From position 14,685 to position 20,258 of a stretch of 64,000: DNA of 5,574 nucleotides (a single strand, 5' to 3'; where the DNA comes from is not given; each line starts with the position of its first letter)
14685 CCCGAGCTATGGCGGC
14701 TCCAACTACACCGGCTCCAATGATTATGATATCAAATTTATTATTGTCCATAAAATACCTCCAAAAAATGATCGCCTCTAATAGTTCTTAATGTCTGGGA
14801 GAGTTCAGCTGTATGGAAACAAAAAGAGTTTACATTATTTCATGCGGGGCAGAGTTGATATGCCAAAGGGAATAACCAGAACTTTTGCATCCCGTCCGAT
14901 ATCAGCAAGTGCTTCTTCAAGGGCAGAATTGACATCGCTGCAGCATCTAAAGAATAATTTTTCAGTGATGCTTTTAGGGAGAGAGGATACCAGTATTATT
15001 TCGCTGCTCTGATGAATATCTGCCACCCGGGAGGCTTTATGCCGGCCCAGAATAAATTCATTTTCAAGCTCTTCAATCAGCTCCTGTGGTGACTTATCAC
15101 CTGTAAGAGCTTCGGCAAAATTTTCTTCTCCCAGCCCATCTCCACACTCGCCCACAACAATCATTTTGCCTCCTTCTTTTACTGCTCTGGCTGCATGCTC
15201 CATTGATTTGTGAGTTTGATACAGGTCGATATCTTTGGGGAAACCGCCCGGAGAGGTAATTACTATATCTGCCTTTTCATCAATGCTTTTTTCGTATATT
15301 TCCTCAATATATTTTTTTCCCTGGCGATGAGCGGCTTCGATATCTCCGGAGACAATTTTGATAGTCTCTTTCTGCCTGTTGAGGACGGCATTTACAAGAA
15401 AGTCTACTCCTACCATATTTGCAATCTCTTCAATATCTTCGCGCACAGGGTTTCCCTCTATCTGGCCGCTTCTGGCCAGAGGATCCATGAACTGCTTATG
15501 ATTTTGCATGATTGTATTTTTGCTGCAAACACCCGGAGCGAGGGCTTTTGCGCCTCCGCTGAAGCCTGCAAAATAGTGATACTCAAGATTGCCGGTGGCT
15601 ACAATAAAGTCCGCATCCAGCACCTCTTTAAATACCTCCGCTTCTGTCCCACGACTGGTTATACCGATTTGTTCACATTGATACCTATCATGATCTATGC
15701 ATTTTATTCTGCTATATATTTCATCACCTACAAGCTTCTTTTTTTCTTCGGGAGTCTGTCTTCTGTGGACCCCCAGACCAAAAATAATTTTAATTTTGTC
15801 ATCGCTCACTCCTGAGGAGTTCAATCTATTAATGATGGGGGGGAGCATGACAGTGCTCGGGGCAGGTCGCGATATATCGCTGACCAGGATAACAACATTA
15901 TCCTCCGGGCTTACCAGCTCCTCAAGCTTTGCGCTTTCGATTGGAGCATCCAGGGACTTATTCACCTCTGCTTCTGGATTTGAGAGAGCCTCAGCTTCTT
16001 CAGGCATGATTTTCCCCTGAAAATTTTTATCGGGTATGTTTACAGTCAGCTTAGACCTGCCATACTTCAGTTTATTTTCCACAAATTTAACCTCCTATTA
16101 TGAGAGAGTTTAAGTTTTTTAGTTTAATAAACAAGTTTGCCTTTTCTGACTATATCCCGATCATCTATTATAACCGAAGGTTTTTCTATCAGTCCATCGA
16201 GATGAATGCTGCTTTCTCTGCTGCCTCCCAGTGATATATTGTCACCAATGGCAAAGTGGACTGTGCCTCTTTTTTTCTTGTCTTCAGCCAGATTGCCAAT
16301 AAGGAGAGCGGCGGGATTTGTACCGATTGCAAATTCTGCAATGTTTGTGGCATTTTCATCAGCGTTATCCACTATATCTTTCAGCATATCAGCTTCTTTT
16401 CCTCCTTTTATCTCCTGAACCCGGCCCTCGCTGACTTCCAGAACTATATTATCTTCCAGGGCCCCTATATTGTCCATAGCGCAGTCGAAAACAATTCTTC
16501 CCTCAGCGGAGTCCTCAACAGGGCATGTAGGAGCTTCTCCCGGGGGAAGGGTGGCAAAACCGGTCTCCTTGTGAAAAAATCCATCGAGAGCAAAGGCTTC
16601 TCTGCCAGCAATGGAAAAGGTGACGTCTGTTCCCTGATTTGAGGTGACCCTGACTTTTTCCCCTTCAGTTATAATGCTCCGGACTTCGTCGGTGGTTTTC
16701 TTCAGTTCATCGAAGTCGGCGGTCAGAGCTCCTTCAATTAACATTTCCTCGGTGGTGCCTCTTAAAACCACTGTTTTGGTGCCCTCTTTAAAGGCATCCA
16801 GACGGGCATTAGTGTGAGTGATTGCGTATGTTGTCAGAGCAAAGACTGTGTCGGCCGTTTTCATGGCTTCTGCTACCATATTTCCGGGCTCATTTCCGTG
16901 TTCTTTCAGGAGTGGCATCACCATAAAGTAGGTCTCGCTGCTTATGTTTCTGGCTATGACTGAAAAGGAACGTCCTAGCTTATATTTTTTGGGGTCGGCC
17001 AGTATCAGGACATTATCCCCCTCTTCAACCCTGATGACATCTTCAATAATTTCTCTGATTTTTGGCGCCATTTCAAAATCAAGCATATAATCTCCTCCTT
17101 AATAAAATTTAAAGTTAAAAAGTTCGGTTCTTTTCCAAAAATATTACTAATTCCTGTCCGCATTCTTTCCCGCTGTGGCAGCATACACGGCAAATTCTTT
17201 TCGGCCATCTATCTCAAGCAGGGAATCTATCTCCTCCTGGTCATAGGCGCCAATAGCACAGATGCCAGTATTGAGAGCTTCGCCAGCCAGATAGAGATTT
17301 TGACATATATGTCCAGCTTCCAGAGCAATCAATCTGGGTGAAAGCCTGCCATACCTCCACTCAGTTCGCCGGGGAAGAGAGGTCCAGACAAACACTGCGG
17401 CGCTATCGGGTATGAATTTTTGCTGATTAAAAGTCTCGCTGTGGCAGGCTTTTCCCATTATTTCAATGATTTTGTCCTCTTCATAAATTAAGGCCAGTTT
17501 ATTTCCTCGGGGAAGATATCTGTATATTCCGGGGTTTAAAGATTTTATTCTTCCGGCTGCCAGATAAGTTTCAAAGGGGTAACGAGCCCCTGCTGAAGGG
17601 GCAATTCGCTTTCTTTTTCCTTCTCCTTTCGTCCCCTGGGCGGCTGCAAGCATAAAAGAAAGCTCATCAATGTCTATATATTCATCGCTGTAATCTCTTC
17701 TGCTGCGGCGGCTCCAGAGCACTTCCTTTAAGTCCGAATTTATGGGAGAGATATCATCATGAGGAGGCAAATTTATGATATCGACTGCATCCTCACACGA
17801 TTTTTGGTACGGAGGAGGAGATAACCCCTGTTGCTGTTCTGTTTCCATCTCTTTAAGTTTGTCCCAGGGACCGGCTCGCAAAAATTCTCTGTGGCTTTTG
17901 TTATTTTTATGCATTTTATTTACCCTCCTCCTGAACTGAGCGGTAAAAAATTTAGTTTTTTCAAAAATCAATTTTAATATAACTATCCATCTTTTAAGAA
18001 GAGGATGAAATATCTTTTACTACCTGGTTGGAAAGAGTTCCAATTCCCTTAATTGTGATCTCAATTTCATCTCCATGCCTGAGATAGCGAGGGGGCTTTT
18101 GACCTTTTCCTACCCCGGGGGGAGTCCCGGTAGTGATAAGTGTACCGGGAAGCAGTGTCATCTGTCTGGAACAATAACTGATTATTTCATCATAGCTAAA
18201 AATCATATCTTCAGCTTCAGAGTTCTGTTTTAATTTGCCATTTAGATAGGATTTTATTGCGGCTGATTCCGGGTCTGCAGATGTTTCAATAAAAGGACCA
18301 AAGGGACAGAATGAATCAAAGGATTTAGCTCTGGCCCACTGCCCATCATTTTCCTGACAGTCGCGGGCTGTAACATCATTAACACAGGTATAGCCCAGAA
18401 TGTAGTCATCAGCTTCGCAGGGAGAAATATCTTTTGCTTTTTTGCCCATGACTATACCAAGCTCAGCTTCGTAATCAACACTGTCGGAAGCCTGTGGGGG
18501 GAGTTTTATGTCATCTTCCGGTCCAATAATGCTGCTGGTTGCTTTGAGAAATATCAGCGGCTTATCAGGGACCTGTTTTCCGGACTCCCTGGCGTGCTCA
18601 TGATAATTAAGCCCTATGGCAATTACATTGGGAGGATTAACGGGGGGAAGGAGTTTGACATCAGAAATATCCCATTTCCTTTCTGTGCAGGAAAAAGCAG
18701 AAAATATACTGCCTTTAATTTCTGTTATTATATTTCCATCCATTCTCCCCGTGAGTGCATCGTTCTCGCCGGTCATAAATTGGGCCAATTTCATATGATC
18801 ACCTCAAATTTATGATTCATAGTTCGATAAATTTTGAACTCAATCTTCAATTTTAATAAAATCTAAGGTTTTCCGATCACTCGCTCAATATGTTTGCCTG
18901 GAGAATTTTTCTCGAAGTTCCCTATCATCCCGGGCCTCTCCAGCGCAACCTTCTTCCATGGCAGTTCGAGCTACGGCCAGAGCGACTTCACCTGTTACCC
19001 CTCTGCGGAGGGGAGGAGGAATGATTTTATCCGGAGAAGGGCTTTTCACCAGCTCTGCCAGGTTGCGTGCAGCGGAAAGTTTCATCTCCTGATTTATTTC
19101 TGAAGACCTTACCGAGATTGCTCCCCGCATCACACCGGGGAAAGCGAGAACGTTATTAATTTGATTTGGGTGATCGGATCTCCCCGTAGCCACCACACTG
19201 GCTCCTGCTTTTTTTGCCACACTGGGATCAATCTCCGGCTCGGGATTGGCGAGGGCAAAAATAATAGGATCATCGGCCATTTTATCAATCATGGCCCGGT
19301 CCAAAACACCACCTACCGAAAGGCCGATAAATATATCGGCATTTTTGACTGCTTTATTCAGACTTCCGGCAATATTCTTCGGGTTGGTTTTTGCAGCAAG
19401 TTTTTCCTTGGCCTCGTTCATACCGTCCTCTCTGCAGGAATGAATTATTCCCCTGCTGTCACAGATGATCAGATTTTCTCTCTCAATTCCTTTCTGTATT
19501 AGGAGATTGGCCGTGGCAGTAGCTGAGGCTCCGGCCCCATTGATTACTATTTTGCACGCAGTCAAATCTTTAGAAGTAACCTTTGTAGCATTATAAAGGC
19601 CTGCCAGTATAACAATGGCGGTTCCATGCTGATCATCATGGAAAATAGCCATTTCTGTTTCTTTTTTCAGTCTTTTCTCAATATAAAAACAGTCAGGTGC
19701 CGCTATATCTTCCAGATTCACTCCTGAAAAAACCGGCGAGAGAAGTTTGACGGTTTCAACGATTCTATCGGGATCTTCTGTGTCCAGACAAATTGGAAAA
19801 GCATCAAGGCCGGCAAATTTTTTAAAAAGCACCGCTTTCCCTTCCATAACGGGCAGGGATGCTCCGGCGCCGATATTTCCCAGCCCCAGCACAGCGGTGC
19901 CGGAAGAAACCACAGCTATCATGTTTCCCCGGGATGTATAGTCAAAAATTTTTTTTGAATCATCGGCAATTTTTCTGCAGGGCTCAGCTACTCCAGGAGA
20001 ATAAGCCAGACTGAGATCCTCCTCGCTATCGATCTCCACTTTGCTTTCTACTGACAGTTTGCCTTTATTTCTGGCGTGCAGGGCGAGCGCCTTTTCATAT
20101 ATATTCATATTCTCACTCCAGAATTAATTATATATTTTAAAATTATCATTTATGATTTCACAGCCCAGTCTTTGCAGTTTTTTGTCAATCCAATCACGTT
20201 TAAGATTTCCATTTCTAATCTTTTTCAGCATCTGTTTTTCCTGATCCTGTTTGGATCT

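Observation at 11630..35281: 24-kb GntR-centred divergent island encoding an unassigned organic-acid catabolic pathway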

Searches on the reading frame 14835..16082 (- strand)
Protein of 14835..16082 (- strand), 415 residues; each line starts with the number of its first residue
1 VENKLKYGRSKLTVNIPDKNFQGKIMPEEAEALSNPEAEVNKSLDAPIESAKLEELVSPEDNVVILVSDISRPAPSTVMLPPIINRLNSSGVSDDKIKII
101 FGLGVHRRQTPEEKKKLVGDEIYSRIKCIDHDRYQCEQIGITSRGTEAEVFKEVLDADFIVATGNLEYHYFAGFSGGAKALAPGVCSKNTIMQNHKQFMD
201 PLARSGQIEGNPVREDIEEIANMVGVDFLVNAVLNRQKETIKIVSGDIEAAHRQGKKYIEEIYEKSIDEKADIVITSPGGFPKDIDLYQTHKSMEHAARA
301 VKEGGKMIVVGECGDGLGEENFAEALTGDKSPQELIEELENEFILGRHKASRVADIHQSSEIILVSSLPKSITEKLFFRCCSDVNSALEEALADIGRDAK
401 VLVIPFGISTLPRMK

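Call 3: search_protein_families(library=pfam, proteins=[window:14835-16082:-])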
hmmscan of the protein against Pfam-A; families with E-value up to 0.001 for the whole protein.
window:14835-16082:- (415 aa): 3 families
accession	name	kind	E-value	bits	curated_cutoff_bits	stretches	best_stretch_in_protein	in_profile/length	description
PF09861.14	Lar_N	-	4.4e-69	232.2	23.3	1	7-204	1-202/204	Lactate racemase N-terminal domain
PF21113.2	LarA_C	-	6.4e-25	88.3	25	1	269-410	4-150/152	Lactate racemase C-terminal domain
PF04015.17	DUF362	-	9.4e-07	29.5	24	1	131-224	73-155/200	Domain of unknown function (DUF362)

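Call 6: search_protein_families(library=ncbifam, proteins=[window:14835-16082:-], max_evalue=0.00001)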
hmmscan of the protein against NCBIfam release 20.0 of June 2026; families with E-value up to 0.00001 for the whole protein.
window:14835-16082:- (415 aa): 5 families
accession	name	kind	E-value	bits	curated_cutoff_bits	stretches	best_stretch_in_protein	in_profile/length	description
NF052593.1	NPN_racem_MAR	equivalog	4.4e-164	546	500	1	4-413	2-414/415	nickel-dependent malate racemase, LarAH6 family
NF052595.1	NPN_LarAH5_MAR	equivalog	1.6e-118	396.3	462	1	4-412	2-413/415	nickel-dependent malate racemase, LarAH5 family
NF052525.1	NPN_LarAH10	equivalog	1.1e-116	390.1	540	1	3-412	3-425/426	NPN-dependent 2-hydroxyacid racemase, LarAH10 family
NF033504.2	Ni_dep_LarA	equivalog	1.2e-109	366.8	460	1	4-410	3-419/422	nickel-dependent lactate racemase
NF052592.1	LarAH_14_15_16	equivalog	2.9e-19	68.8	740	1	27-197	35-212/520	NPN-dependent hydroxyacid isomerase, LarAH14/15/16 family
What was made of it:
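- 14835..16082 (-): LarA-family nickel-pincer racemase, predicted malate racemase (Mar2/LarAH6 type). NF052593, 546 bits vs cutoff 500 (call 6).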

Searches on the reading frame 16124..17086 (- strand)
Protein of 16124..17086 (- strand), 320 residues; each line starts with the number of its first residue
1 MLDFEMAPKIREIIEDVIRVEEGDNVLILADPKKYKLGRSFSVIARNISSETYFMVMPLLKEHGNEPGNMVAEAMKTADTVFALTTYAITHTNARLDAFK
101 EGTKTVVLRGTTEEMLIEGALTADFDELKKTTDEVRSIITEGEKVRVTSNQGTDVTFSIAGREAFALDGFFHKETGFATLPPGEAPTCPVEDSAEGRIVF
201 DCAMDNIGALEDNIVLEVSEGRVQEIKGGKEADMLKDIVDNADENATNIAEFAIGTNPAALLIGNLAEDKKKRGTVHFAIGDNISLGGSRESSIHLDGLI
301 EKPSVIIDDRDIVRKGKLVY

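Call 3: search_protein_families(library=pfam, proteins=[window:16124-17086:-])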
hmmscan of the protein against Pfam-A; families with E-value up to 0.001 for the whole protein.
window:16124-17086:- (320 aa): 1 family
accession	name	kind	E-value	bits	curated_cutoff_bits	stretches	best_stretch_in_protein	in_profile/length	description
PF02073.20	Peptidase_M29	-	4.5e-15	55.8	27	1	123-284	183-350/406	Thermophilic metalloprotease (M29)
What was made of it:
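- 16124..17086 (-): NicX/M29-like metalloenzyme. Partial PF02073 match (call 3).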

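Call 6: search_protein_families(library=ncbifam, proteins=[window:16124-17086:-], max_evalue=0.00001)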
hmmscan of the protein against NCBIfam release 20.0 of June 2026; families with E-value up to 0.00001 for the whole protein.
window:16124-17086:- (320 aa): 0 families

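Call 56: search_solved_structures(query=window:16124-17086:-, max_evalue=0.001)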
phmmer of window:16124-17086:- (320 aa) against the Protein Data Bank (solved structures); distinct sequences matched with E-value up to 0.001: 1.
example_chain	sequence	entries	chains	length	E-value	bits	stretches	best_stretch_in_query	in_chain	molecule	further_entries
7cn3_A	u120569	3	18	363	4.7e-12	49.3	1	68-319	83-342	2,5-dihydroxypyridine 5,6-dioxygenase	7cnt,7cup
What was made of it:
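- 16124..17086 (-): The only PDB relative is NicX 7cn3, E 4.7e-12 (call 56).
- The only solved relative of the M29-like protein is the pyridine-ring enzyme NicX (call 56).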

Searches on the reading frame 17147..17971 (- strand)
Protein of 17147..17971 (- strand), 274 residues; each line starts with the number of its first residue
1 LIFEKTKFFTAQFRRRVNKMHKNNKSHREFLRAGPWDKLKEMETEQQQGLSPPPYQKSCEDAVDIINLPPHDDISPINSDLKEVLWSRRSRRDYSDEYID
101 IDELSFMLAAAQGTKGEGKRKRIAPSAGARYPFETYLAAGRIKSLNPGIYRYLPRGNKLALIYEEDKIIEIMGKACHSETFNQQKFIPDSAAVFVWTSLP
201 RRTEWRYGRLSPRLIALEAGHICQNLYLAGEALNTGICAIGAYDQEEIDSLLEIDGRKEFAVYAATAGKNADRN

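Call 3: search_protein_families(library=pfam, proteins=[window:17147-17971:-])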
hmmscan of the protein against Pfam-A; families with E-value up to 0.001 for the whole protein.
window:17147-17971:- (274 aa): 1 family
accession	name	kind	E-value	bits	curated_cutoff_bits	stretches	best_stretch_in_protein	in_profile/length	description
PF00881.29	Nitroreductase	-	1.4e-21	77.8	23.5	1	87-268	3-166/167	Nitroreductase family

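Call 6: search_protein_families(library=ncbifam, proteins=[window:17147-17971:-], max_evalue=0.00001)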
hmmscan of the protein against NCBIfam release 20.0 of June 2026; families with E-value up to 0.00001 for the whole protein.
window:17147-17971:- (274 aa): 2 families
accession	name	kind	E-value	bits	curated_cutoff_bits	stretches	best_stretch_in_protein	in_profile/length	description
TIGR03605.1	antibiot_sagB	domain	2.9e-31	108.3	78.4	1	113-268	14-172/173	SagB family peptide dehydrogenase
TIGR04511.1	SagB_rel_DH_2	exception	5.2e-22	78.4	240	1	46-271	145-370/380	putative peptide maturation dehydrogenase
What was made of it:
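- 17147..17971 (-): SagB-type nitroreductase-fold FMN enzyme. PF00881; TIGR03605 108 bits vs cutoff 78 (calls 3, 6).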

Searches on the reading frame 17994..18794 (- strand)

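Call 3: search_protein_families(library=pfam, proteins=[window:17994-18794:-])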
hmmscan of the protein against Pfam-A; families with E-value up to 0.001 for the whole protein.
window:17994-18794:- (266 aa): 2 families
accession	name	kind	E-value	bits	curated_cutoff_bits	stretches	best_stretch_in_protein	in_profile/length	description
PF01557.24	FAA_hydrolase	-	1.3e-71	241.1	23.9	1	57-259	2-214/214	Fumarylacetoacetate (FAA) hydrolase C-terminal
PF10370.14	Rv2993c-like_N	-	2.4e-08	35.2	21.3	1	1-51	1-50/50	Rv2993c-like, N-terminal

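Call 6: search_protein_families(library=ncbifam, proteins=[window:17994-18794:-], max_evalue=0.00001)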
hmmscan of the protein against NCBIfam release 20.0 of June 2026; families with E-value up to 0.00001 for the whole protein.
window:17994-18794:- (266 aa): 6 families
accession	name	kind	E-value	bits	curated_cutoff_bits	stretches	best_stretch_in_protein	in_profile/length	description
NF053535.1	DhyDRhmHlse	equivalog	3.7e-61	206.9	500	1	55-260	71-280/284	2,4-didehydro-3-deoxy-L-rhamnonate hydrolase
TIGR02303.1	HpaG-C-term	equivalog_domain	8.6e-52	176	276.4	1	39-260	27-244/245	4-hydroxyphenylacetate degradation bifunctional isomerase/decarboxylase, C-terminal subunit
NF011750.0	PRK15203.1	equivalog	6.1e-40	137.3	811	1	55-261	223-425/429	4-hydroxyphenylacetate degradation bifunctional isomerase/decarboxylase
NF009399.0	PRK12764.1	equivalog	2e-32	112.9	444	1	52-250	19-211/501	fumarylacetoacetate hydrolase family protein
NF007967.0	PRK10691.1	equivalog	1e-31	110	201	1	56-250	18-211/219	fumarylacetoacetate hydrolase family protein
TIGR02305.1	HpaG-N-term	equivalog_domain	1.4e-24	86.7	228.65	1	73-258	27-205/205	4-hydroxyphenylacetate degradation bifunctional isomerase/decarboxylase, N-terminal subunit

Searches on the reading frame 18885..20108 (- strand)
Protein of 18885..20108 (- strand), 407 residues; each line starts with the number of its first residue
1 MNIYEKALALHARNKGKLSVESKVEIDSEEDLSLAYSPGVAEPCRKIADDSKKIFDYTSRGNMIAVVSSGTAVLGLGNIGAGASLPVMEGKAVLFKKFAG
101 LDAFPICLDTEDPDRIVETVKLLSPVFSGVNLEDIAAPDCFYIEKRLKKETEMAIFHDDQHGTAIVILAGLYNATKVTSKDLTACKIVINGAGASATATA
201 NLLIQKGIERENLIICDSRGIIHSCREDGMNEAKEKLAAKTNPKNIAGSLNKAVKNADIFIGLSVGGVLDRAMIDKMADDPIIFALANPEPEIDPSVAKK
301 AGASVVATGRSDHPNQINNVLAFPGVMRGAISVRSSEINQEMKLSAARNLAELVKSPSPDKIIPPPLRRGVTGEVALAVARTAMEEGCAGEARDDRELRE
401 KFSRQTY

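Call 3: search_protein_families(library=pfam, proteins=[window:18885-20108:-])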
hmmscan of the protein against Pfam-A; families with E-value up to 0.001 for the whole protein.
window:18885-20108:- (407 aa): 2 families
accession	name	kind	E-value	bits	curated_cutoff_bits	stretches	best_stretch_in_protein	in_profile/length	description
PF00390.24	malic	-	1.5e-29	103.5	23.1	1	24-148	10-182/182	Malic enzyme, N-terminal domain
PF03949.21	Malic_M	-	2.4e-28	99.6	23.5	1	162-383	3-257/258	Malic enzyme, NAD binding domain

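Call 6: search_protein_families(library=ncbifam, proteins=[window:18885-20108:-], max_evalue=0.00001)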
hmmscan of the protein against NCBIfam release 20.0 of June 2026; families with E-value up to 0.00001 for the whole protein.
window:18885-20108:- (407 aa): 3 families
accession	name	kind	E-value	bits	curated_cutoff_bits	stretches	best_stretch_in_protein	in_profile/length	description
NF009501.0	PRK12861.1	subfamily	6.6e-116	388.2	1178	1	13-389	18-407/764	NADP-dependent malic enzyme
NF010052.0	PRK13529.1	subfamily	1.1e-36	126.7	326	1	117-401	232-548/564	oxaloacetate-decarboxylating malate dehydrogenase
NF041582.1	malolactic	exception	4.4e-22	78.4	850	1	130-395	227-522/536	malolactic enzyme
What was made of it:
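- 18885..20108 (-): Malic enzyme (short form). PF00390 and PF03949 (call 3); 388 bits against the N-terminal part of the PRK12861 profile (call 6)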
